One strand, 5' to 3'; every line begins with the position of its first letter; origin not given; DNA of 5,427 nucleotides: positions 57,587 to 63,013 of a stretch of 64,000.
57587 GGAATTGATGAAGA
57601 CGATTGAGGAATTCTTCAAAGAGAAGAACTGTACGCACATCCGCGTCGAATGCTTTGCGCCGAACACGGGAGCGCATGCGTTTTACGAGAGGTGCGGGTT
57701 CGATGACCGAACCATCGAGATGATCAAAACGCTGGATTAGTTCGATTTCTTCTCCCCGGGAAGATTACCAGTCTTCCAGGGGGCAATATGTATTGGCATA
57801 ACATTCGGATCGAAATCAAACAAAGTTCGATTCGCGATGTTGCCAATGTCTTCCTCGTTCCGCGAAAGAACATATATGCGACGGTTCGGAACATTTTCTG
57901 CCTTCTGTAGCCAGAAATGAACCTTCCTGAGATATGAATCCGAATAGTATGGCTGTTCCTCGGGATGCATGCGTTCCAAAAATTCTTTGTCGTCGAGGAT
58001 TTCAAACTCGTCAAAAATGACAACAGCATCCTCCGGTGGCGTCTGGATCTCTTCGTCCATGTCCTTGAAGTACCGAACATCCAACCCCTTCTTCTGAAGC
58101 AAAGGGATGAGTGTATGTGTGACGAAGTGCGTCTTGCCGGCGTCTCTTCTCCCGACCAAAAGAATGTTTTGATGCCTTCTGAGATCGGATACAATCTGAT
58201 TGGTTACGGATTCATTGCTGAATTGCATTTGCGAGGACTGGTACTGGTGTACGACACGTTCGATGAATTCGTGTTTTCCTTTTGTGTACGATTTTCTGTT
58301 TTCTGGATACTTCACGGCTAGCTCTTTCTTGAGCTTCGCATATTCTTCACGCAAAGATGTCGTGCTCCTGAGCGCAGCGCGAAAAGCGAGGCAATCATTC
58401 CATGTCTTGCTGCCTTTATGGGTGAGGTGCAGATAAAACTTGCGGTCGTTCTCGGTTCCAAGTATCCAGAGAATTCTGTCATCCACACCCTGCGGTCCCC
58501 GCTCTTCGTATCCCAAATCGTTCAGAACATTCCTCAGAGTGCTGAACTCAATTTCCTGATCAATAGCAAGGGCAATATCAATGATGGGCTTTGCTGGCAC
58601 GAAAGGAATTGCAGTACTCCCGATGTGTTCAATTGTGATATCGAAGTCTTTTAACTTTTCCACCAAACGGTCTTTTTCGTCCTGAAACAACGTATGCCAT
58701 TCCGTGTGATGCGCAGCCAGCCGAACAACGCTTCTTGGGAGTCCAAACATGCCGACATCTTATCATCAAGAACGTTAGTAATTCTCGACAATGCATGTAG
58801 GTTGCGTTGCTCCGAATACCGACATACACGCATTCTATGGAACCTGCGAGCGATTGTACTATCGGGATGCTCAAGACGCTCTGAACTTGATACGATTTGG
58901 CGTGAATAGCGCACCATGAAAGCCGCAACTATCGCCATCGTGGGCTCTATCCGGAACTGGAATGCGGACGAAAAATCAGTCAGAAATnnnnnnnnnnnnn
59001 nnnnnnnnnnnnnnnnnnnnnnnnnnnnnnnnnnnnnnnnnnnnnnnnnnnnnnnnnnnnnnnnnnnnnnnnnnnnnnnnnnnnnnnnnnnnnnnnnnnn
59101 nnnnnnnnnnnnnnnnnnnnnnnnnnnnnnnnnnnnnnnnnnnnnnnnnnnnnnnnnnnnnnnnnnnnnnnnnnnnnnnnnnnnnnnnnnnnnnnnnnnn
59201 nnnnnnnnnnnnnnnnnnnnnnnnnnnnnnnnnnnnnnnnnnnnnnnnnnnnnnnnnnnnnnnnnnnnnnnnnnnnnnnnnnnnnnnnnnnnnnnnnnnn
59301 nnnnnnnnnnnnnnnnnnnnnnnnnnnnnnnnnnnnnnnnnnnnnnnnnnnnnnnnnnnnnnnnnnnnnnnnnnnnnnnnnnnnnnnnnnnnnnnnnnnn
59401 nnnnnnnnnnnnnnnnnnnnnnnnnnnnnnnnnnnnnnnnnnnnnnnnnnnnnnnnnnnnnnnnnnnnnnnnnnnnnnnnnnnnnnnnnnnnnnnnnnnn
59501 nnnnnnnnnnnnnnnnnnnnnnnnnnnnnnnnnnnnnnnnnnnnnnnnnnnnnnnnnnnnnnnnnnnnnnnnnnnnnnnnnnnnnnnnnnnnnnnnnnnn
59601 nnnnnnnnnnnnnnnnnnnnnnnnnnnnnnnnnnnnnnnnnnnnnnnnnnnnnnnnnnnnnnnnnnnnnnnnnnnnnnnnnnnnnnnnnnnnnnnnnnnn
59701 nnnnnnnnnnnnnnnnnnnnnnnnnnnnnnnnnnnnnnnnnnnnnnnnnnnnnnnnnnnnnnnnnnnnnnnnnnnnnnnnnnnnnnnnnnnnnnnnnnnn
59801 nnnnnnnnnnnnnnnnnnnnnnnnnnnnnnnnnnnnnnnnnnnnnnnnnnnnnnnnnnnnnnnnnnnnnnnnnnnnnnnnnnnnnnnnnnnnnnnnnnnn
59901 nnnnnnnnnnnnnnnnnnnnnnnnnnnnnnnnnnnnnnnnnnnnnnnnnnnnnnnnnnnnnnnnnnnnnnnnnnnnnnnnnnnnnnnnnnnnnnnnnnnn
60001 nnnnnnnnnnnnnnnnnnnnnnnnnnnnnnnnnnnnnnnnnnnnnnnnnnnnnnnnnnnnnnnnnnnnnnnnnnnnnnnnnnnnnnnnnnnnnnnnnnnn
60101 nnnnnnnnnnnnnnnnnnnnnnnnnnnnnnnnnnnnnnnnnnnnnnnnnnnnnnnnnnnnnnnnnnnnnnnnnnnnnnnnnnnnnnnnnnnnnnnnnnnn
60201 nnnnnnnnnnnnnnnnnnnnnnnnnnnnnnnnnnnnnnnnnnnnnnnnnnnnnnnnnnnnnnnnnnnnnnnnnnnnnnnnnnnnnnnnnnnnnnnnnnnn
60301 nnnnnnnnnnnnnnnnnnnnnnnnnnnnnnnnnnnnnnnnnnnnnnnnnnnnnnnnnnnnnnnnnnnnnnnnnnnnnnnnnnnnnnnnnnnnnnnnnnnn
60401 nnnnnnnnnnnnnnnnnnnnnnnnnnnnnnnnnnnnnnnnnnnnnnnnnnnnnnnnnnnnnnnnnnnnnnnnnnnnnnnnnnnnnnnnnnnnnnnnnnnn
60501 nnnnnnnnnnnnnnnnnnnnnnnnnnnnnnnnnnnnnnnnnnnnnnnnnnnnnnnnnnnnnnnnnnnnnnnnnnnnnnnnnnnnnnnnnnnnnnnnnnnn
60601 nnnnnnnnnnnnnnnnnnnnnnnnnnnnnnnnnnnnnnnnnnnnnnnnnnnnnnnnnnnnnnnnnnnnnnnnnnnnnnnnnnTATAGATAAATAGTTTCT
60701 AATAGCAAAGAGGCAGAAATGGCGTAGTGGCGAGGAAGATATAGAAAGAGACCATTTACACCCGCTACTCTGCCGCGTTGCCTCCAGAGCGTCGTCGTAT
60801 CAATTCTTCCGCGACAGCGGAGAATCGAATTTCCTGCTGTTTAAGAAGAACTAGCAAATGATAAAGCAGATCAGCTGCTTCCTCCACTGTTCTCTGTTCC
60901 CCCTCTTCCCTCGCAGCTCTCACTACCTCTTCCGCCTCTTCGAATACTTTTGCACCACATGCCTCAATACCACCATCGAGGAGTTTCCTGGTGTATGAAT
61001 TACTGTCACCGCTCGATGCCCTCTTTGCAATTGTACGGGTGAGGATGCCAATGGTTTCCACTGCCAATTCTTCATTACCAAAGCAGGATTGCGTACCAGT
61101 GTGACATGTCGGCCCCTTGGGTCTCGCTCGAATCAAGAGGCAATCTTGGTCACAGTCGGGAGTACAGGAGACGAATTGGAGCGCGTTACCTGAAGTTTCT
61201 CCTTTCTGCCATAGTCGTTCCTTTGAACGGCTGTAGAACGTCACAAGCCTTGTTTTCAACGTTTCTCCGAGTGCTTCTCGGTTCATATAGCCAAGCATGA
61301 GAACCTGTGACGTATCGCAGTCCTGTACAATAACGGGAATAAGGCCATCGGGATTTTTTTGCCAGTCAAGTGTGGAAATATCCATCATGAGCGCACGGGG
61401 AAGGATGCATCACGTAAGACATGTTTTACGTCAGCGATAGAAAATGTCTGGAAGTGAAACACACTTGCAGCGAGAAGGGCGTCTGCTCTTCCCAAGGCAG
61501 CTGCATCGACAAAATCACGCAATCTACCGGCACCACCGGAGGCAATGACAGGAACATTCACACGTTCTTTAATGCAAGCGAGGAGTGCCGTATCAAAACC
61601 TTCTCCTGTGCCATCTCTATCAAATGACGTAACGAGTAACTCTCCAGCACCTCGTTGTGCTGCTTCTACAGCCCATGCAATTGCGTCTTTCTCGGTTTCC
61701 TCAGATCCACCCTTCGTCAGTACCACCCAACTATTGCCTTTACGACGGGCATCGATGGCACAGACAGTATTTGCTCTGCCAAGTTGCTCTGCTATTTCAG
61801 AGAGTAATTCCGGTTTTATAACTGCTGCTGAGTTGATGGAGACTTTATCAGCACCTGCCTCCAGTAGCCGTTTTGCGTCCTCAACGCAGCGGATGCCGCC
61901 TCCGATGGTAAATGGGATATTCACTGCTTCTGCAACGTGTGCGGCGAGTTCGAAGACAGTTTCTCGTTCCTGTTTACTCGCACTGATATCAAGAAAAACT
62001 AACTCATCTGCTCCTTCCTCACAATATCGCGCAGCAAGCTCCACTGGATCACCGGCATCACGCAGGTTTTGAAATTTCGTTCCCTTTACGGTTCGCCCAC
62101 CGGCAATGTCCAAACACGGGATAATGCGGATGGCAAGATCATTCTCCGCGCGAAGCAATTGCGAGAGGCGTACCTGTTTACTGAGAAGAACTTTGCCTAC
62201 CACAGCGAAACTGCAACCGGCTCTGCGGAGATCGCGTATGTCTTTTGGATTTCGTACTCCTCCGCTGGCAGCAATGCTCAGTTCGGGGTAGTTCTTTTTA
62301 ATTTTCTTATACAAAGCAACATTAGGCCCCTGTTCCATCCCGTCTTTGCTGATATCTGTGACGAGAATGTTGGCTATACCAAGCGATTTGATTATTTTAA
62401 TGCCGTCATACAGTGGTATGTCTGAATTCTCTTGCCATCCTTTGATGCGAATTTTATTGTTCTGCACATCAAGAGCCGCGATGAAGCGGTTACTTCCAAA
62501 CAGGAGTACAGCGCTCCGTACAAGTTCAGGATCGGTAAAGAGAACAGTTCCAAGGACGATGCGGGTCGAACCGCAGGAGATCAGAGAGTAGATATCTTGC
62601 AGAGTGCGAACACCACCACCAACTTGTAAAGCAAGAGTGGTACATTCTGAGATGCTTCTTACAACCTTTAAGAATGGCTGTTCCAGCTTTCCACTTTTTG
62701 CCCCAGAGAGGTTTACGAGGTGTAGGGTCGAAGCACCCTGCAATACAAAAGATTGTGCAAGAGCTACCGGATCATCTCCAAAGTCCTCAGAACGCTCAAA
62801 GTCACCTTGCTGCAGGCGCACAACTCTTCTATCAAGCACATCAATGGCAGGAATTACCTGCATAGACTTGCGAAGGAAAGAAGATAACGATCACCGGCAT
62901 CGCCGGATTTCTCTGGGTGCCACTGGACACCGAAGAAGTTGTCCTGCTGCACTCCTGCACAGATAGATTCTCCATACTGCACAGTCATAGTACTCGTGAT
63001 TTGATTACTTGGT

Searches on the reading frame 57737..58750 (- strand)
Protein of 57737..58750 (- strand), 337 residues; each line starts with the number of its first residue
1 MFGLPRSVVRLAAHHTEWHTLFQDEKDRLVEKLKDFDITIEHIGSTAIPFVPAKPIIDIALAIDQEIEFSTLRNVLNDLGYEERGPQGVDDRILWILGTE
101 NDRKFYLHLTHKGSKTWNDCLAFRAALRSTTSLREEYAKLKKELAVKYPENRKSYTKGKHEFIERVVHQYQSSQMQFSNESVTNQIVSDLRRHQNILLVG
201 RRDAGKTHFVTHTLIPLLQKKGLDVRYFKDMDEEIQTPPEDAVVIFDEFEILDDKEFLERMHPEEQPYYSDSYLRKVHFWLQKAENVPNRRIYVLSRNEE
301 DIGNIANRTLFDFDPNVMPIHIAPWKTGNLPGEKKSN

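Call 45: search_protein_families(library=pfam, proteins=[window:57737-58750:-], max_evalue=0.0001)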
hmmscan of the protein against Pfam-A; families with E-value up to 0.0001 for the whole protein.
window:57737-58750:- (337 aa): 1 family
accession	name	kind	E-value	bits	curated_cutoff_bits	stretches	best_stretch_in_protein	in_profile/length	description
PF04229.20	GrpB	-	4.1e-40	138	25.5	1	9-167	2-157/159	GrpB protein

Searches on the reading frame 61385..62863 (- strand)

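Call 45: search_protein_families(library=pfam, proteins=[window:61385-62863:-], max_evalue=0.0001)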
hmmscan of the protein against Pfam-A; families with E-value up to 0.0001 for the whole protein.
window:61385-62863:- (492 aa): 8 families
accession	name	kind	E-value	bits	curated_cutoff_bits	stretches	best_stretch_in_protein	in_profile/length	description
PF00977.27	His_biosynth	-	2.1e-141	469.4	23.6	2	246-474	1-227/228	Histidine biosynthesis protein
PF01207.24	Dus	-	1.9e-09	37.5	20.4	0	273-359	140-228/311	Dihydrouridine synthase (Dus)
PF01180.27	DHO_dh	-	2e-09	37.5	27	0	60-115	222-280/291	Dihydroorotate dehydrogenase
PF01884.23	PcrB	-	4.1e-08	33.4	23.9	0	288-343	156-207/226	PcrB family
PF02581.23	TMP-TENI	-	3.3e-07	30.3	27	0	277-346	108-179/180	Thiamine monophosphate synthase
PF03060.21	NMO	-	6.7e-07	29.4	28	0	298-349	176-227/331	Nitronate monooxygenase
PF00478.31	IMPDH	-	1.2e-06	28.3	25.6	0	277-343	109-172/345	IMP dehydrogenase / GMP reductase domain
PF05690.20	ThiG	-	4e-06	26.8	23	0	418-468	156-207/247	Thiazole biosynthesis protein ThiG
